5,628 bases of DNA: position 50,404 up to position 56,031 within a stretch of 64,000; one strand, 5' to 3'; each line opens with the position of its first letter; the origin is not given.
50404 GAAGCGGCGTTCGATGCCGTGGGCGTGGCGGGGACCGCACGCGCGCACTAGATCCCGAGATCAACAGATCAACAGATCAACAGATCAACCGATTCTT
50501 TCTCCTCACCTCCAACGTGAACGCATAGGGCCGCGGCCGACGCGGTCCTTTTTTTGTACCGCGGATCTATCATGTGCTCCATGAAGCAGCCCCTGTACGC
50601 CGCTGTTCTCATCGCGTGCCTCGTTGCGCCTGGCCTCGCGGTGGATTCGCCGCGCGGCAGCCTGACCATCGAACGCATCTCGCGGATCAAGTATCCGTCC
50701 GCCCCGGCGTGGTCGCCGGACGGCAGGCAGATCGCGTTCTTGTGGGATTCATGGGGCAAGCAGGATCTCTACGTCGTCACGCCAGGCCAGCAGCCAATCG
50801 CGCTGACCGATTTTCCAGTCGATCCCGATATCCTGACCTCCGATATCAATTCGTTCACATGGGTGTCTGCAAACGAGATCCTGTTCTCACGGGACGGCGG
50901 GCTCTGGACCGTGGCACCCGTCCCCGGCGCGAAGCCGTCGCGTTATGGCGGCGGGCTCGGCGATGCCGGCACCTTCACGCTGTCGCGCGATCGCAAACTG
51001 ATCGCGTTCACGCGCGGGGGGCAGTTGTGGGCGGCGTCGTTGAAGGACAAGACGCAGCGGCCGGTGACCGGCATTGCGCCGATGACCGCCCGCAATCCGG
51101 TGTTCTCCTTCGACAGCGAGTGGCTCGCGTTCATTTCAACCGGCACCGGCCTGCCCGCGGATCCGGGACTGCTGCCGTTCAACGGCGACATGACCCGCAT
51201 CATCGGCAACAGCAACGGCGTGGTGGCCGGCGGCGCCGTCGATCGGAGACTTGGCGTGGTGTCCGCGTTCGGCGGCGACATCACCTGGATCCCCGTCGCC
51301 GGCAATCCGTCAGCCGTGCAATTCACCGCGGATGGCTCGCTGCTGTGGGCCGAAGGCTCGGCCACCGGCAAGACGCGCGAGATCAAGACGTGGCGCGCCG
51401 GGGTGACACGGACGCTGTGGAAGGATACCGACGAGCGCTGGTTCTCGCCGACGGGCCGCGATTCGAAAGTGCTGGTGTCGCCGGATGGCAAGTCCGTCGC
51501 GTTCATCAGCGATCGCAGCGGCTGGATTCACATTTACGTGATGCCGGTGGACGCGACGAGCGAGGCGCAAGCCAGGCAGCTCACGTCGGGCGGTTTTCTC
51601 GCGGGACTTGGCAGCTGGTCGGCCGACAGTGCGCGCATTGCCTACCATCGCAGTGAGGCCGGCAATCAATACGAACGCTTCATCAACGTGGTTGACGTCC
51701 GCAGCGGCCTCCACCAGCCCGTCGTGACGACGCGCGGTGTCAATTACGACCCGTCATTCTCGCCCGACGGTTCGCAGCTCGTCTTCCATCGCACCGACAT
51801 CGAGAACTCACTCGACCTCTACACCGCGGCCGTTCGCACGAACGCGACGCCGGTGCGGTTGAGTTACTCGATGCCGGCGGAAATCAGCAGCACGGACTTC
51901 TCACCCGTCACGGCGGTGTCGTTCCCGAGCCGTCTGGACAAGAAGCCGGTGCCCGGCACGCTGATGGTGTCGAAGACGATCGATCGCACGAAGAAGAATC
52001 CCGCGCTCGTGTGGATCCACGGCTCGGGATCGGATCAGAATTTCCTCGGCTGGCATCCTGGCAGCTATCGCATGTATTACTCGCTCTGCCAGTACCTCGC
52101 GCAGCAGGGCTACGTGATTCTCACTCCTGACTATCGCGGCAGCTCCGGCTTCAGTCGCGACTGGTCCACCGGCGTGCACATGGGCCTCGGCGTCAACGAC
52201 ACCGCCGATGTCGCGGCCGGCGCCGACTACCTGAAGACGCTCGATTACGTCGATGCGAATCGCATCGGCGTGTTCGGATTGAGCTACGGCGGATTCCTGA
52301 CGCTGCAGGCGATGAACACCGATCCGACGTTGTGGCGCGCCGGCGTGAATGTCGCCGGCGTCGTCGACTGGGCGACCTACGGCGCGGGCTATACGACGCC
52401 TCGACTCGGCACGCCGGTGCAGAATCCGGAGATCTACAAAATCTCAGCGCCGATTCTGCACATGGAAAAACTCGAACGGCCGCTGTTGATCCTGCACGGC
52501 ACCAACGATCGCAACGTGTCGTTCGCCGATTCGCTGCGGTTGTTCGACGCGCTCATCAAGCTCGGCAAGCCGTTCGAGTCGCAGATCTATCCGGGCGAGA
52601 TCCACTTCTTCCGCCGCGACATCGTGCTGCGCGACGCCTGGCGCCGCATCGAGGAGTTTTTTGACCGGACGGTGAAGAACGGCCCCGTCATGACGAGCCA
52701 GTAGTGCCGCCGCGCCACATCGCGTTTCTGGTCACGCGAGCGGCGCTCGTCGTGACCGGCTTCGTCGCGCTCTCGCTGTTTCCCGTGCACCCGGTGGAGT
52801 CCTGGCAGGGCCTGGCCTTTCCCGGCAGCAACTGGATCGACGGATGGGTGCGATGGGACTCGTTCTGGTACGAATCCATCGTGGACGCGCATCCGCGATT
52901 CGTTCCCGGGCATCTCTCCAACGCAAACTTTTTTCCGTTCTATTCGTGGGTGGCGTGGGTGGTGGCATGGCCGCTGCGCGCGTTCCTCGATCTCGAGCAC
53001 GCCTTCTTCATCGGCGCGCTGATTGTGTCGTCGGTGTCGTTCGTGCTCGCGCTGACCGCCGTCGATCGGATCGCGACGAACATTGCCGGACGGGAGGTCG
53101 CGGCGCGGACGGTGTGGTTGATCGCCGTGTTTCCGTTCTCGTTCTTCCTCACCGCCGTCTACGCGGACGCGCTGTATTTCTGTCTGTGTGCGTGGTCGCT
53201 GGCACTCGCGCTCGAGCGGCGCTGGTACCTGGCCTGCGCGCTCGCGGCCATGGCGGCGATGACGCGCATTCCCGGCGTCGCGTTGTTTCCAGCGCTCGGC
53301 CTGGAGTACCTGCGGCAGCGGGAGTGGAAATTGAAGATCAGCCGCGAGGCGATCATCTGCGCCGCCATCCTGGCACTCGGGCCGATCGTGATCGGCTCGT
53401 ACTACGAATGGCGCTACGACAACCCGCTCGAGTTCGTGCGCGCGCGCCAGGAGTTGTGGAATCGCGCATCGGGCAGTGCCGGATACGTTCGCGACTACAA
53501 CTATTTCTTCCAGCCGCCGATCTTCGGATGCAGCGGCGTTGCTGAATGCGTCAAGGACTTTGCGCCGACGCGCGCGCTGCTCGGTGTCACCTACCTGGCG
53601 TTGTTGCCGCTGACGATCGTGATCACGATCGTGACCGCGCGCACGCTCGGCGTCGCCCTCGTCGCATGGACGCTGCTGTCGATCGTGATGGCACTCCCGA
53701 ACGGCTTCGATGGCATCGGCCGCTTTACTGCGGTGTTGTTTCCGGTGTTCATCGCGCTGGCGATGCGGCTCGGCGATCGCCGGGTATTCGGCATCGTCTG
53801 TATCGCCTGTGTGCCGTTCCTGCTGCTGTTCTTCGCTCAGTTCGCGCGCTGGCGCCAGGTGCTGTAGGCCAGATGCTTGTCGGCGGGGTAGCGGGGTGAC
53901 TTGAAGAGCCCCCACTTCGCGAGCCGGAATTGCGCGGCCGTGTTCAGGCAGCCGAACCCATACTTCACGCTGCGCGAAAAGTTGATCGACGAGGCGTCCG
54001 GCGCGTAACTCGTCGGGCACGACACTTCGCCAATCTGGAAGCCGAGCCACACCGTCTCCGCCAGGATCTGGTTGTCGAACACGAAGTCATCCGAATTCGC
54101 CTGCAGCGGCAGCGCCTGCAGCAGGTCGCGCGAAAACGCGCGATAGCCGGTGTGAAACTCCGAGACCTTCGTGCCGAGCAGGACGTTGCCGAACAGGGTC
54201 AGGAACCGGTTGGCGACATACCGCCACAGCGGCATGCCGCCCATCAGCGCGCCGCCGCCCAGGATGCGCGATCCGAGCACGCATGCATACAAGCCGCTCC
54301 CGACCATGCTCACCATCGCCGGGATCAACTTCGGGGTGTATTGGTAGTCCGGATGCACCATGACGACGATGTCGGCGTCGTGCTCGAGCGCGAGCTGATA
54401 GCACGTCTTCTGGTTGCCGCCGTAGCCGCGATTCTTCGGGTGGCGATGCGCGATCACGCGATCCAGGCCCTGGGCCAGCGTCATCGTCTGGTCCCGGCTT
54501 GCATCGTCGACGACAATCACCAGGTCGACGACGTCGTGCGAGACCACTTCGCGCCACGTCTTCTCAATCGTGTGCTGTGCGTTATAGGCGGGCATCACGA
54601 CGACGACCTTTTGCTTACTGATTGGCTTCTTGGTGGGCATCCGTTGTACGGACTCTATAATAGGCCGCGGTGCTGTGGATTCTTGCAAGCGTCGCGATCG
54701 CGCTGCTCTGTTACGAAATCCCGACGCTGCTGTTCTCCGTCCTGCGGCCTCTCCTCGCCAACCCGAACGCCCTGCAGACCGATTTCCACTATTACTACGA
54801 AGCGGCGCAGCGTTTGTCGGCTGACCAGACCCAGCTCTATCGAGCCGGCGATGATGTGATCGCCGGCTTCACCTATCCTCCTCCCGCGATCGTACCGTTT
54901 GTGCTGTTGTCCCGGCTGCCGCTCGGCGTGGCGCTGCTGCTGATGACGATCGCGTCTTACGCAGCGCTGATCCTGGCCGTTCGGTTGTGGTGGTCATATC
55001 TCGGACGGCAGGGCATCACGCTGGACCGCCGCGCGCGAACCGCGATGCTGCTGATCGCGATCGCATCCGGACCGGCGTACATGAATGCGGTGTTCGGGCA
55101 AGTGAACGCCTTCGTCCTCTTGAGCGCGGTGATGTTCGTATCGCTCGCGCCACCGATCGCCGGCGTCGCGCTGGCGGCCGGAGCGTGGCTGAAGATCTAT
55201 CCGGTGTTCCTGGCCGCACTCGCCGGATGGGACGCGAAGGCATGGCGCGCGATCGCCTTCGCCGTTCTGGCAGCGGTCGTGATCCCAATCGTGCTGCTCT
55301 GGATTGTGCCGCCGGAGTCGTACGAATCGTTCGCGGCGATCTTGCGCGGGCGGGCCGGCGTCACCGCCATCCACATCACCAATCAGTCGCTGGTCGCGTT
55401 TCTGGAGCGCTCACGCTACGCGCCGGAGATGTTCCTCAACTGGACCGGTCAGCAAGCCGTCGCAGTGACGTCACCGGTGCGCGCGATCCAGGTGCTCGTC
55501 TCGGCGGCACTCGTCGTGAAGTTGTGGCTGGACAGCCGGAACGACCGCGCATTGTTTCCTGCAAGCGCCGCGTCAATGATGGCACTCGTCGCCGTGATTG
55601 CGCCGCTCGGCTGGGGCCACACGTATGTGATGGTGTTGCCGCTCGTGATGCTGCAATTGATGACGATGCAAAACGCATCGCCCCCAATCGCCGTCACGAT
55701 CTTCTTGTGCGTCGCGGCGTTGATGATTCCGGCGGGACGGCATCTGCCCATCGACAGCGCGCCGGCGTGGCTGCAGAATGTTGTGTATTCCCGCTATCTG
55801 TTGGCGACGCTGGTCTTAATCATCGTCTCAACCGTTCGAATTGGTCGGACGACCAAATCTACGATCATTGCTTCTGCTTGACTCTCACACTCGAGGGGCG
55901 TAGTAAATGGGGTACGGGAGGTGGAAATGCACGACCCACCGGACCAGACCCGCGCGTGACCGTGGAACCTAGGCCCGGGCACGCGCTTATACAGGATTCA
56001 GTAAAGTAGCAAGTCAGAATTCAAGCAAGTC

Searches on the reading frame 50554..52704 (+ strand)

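Call 75: search_protein_families(library=pfam, proteins=[window:50554-52704:+], max_evalue=0.00001)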
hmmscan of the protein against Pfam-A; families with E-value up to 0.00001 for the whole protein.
window:50554-52704:+ (716 aa): 7 families
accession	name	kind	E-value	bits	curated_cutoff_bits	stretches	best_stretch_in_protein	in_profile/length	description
PF00326.27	Peptidase_S9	-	2.4e-49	168.2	22.6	1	512-709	7-212/213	Prolyl oligopeptidase family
PF07676.18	PD40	-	5.4e-21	74.4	20.9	0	50-74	13-38/38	WD40-like Beta Propeller Repeat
PF00930.27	DPPIV_N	-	1.6e-14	53.9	22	1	282-410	219-344/354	Dipeptidyl peptidase IV (DPP IV) N-terminal region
PF20434.5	BD-FAE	-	2.6e-12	47.2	26.8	1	478-667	9-215/215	BD-FAE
PF01738.24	DLH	-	1.7e-11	44.6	21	1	510-689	32-191/217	Dienelactone hydrolase family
PF02129.25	Peptidase_S15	-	1.9e-11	44.6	23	1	494-609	46-136/262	X-Pro dipeptidyl-peptidase (S15 family)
PF12146.15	Hydrolase_4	-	1.2e-08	35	27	0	505-609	17-116/239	Serine aminopeptidase, S33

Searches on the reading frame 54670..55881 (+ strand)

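Call 95: search_protein_families(library=pfam, proteins=[window:54670-55881:+], max_evalue=0.00001)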
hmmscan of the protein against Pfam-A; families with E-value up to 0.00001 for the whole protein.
window:54670-55881:+ (403 aa): 1 family
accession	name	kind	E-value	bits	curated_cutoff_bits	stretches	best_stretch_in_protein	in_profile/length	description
PF09594.16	GT87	-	8.3e-26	91.6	25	1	67-307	1-234/237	Glycosyltransferase family 87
